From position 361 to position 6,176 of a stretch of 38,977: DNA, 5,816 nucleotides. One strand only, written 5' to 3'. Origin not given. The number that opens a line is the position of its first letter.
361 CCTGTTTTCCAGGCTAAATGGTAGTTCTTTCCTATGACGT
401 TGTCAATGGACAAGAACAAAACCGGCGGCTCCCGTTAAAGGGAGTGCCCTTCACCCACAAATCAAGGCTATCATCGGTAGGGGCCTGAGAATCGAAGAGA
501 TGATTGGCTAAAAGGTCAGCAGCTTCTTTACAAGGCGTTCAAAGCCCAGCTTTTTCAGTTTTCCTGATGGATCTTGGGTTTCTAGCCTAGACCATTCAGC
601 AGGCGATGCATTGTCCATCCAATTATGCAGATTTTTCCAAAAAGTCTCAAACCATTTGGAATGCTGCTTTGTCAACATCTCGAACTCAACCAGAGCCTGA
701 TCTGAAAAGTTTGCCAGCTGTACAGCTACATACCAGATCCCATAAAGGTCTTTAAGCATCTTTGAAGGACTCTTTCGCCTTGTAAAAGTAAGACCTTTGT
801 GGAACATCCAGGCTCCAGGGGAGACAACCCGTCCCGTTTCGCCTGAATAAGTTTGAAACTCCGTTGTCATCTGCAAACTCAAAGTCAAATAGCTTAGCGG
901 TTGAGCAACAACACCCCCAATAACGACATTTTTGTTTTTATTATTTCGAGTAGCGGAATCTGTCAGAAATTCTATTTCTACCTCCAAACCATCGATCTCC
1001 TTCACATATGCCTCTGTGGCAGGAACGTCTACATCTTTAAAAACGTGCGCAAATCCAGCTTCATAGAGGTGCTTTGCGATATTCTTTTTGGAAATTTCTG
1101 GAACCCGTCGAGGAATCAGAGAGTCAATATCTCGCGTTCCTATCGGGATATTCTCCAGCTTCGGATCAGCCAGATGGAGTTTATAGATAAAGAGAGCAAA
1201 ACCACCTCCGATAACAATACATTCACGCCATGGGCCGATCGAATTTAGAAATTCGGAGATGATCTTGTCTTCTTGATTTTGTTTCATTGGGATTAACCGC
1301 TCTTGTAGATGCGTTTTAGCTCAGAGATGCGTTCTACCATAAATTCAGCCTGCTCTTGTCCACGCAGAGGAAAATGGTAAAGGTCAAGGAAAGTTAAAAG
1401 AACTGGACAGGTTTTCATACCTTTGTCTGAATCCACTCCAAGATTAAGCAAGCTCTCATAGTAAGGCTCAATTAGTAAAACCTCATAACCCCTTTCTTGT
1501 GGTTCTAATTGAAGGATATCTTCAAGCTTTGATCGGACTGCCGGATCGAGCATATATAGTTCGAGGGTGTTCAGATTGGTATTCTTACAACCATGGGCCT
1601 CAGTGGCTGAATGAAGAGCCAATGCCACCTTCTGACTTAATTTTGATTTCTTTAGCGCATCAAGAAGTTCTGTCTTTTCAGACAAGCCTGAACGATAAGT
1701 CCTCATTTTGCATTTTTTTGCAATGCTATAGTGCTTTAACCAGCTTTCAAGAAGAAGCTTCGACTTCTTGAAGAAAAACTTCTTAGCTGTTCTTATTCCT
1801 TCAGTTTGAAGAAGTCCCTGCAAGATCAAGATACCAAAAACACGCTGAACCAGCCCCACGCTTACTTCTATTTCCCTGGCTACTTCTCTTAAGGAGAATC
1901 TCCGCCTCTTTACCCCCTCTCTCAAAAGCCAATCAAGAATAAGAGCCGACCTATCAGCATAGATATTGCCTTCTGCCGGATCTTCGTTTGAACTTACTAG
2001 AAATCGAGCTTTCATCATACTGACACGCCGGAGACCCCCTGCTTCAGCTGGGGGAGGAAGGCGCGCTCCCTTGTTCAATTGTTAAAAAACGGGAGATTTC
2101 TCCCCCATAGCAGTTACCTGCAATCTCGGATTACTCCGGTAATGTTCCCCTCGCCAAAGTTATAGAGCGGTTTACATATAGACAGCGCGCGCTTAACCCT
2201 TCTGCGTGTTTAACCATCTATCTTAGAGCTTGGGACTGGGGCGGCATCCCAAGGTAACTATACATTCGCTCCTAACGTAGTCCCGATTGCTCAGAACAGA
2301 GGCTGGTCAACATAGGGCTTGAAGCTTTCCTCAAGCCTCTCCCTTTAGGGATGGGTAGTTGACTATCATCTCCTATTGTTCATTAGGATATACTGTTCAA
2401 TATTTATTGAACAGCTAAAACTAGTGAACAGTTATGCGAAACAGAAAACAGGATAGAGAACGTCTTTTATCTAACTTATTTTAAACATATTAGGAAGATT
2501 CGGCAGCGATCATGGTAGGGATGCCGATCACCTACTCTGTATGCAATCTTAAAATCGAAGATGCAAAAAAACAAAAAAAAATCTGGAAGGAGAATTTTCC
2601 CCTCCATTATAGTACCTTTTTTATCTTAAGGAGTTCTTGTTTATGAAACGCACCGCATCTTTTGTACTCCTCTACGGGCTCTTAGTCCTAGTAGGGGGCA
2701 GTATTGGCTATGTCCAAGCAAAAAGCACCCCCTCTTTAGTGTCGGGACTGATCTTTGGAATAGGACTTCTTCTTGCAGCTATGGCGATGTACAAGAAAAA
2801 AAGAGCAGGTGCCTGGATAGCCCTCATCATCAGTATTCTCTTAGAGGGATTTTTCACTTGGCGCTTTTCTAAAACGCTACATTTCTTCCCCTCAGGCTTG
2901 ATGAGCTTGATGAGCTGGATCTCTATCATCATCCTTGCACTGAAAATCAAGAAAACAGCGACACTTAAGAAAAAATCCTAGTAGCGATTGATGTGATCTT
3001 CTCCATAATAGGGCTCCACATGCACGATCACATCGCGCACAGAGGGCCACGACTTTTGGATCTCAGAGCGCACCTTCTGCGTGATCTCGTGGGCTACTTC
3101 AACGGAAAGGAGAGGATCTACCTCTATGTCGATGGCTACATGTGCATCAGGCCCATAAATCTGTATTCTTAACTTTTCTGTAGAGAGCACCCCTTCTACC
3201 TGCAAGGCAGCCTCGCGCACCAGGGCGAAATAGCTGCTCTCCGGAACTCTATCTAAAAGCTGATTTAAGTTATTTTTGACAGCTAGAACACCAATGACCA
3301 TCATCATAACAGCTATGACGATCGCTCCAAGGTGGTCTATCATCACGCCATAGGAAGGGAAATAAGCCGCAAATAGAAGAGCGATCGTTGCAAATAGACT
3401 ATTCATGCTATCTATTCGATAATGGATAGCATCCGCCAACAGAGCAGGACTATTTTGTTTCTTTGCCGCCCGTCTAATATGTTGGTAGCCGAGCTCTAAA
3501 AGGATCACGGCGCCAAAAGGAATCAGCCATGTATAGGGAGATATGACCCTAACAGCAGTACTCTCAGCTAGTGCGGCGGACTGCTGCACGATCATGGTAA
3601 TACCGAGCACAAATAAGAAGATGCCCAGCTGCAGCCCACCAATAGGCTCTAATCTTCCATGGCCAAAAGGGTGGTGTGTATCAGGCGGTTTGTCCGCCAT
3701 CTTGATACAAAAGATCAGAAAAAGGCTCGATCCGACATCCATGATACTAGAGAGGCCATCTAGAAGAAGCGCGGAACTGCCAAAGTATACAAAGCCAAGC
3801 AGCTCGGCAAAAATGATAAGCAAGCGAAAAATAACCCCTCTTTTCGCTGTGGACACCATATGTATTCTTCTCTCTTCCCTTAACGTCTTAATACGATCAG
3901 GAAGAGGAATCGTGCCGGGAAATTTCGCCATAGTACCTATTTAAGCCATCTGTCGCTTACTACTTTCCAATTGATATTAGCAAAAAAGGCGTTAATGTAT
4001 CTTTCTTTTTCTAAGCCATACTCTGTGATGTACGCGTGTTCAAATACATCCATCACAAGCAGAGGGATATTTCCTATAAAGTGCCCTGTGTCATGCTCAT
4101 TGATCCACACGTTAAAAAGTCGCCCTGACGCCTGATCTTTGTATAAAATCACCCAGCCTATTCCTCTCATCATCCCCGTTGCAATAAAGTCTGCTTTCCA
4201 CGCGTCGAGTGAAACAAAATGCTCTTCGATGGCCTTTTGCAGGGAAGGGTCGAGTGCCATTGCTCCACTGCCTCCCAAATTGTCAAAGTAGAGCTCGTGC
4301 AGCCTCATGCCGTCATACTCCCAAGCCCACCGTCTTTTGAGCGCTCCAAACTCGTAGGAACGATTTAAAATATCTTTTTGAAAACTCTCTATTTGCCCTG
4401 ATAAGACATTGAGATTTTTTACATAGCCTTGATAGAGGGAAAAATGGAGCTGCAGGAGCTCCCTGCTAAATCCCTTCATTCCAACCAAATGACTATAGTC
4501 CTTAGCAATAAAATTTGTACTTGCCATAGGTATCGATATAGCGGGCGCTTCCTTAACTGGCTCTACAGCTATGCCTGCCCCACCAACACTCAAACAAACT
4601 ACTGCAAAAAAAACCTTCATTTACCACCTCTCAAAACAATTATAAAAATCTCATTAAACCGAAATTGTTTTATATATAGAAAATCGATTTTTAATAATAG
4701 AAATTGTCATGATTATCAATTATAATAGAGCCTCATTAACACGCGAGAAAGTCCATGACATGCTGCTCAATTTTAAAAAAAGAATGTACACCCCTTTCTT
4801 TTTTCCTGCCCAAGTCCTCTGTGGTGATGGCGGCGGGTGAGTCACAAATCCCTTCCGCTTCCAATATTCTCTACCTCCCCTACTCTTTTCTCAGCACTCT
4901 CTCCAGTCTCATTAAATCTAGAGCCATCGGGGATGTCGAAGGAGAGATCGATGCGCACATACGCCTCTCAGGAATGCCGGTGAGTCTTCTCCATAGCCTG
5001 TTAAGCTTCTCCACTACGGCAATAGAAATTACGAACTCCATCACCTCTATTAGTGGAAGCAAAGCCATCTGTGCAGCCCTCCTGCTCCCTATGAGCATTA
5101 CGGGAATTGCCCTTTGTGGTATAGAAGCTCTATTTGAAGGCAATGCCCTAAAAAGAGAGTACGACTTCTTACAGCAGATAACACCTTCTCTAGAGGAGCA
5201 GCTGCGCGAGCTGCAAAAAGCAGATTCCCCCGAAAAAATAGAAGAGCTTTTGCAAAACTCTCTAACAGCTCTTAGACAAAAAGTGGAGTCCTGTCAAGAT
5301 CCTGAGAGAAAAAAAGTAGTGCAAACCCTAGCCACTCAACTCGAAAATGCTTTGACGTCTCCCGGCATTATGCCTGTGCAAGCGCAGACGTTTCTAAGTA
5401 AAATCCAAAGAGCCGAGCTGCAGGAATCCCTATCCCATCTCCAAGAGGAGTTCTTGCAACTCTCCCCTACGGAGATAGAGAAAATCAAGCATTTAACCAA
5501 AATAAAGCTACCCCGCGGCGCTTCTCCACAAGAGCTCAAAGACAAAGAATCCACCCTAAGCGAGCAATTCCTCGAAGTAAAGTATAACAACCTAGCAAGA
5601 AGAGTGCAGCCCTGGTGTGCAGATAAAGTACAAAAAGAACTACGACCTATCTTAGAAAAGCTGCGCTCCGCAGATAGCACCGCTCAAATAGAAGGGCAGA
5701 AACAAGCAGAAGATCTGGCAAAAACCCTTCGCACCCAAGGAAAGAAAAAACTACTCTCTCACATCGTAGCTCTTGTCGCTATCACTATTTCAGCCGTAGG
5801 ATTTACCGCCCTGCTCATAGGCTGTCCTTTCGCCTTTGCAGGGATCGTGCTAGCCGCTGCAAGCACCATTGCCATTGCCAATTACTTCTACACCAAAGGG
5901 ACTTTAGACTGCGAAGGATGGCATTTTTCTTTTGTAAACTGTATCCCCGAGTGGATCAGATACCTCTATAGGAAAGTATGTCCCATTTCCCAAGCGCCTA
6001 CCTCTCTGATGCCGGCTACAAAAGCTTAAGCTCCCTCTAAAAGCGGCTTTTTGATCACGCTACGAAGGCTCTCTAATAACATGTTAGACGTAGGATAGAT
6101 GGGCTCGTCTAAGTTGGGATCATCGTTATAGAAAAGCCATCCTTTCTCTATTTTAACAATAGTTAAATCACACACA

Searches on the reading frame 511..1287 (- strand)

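Call 12: search_protein_families(library=pfam, proteins=[window:511-1287:-], max_evalue=0.0001)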
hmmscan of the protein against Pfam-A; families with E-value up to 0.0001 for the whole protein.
window:511-1287:- (259 aa): 1 family
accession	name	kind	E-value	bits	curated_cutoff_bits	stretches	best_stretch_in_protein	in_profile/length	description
PF12281.14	NTP_transf_8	-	2.9e-10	40.9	26.3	1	13-184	9-194/218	Nucleotidyltransferase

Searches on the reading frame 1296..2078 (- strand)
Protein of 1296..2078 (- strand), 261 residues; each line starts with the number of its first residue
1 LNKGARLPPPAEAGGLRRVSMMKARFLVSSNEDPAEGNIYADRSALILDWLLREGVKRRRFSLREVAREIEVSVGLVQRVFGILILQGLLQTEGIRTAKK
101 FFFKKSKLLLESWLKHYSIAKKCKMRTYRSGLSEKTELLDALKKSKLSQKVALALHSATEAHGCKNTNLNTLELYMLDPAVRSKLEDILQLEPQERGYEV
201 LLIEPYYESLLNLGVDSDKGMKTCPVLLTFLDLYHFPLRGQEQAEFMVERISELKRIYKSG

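Call 12: search_protein_families(library=pfam, proteins=[window:1296-2078:-], max_evalue=0.0001)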
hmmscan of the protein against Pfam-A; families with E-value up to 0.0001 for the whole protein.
window:1296-2078:- (261 aa): 1 family
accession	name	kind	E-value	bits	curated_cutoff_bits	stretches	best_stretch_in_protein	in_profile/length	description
PF09952.14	AbiEi_2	-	1.7e-05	25.6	21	1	105-250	4-140/143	Transcriptional regulator, AbiEi antitoxin, Type IV TA system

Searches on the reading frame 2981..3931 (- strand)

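Call 12: search_protein_families(library=pfam, proteins=[window:2981-3931:-], max_evalue=0.0001)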
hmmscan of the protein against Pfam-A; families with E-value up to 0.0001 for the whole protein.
window:2981-3931:- (317 aa): 2 families
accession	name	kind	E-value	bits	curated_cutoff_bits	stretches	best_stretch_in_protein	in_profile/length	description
PF01545.26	Cation_efflux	-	5.7e-38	131.1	26.6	1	33-226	5-198/198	Cation efflux family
PF16916.11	ZT_dimer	-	2e-17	63.4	26.7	1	235-308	6-78/78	Dimerisation domain of Zinc Transporter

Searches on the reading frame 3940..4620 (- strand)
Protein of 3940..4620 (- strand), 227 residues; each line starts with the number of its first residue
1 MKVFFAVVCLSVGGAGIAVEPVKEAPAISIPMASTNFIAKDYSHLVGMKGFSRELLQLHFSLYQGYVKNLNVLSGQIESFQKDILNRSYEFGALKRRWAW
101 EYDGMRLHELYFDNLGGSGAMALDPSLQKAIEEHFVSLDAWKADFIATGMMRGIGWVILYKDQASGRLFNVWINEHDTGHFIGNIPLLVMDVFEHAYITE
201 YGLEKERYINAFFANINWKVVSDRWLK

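Call 12: search_protein_families(library=pfam, proteins=[window:3940-4620:-], max_evalue=0.0001)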
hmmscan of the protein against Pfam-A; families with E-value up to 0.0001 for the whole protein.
window:3940-4620:- (227 aa): 1 family
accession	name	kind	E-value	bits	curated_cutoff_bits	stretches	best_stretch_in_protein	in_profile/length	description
PF02777.23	Sod_Fe_C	-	1.9e-25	89.3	20.9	1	126-224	4-102/102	Iron/manganese superoxide dismutases, C-terminal domain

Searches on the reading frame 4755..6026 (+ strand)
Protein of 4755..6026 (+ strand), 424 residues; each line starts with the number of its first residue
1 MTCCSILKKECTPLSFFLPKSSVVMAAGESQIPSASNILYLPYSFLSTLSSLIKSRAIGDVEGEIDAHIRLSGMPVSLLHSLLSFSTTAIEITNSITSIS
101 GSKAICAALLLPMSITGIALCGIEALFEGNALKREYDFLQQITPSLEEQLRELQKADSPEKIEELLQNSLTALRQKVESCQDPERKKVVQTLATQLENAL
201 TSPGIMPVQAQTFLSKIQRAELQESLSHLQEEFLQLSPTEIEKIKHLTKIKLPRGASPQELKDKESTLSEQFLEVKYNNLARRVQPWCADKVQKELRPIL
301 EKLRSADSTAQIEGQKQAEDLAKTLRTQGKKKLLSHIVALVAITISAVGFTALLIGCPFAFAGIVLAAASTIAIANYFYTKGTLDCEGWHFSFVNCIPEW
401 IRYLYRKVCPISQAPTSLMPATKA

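Call 3: search_protein_families(library=pfam, proteins=[window:4755-6026:+], max_evalue=0.01)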
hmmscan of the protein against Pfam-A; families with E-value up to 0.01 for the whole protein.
window:4755-6026:+ (424 aa): 0 families

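Call 17: search_protein_families(library=ncbifam, proteins=[window:4755-6026:+], max_evalue=0.01)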
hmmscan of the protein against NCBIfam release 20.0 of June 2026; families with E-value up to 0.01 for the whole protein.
window:4755-6026:+ (424 aa): 0 families

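Call 45: search_protein_families(library=pfam, proteins=[window:4755-6026:+], max_evalue=10)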
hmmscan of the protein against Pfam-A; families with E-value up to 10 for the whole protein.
window:4755-6026:+ (424 aa): 11 families
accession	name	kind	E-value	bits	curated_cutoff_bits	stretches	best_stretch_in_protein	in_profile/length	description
PF05008.21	V-SNARE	-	0.016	16.1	25.9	1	161-236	7-84/92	Vesicle transport v-SNARE protein N-terminus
PF09685.15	DUF4870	-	0.027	14.9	25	1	322-373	37-87/107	Domain of unknown function (DUF4870)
PF20930.2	Dicer_PBD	-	0.032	14.8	26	2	266-309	29-71/100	Dicer, partner-binding domain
PF08988.15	T3SS_needle_E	-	0.055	14.1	22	1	145-200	3-57/67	Type III secretion system, cytoplasmic E component of needle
PF14075.11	UBN_AB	-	0.17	11.9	25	1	141-243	4-110/211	Ubinuclein conserved middle domain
PF16357.10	PepSY_TM_like_2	-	0.27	11.6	27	1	102-179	13-90/197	Putative PepSY_TM-like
PF20990.2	DUF2207_C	-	0.35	10.9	33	1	301-381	103-186/247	Predicted membrane protein (DUF2207) C-terminal domain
PF13864.11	Enkurin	-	2.5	9.1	23.6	1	139-236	7-88/92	Calmodulin-binding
PF05282.17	AAR2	-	2.7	8.4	23.6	1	130-201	80-152/160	AAR2 C-terminal repeat region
PF16073.10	SAT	-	2.9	7.9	22.8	1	141-191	6-55/239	Starter unit:ACP transacylase in aflatoxin biosynthesis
PF01627.28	Hpt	-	7.8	7.3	24.6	1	137-175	46-83/84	Hpt domain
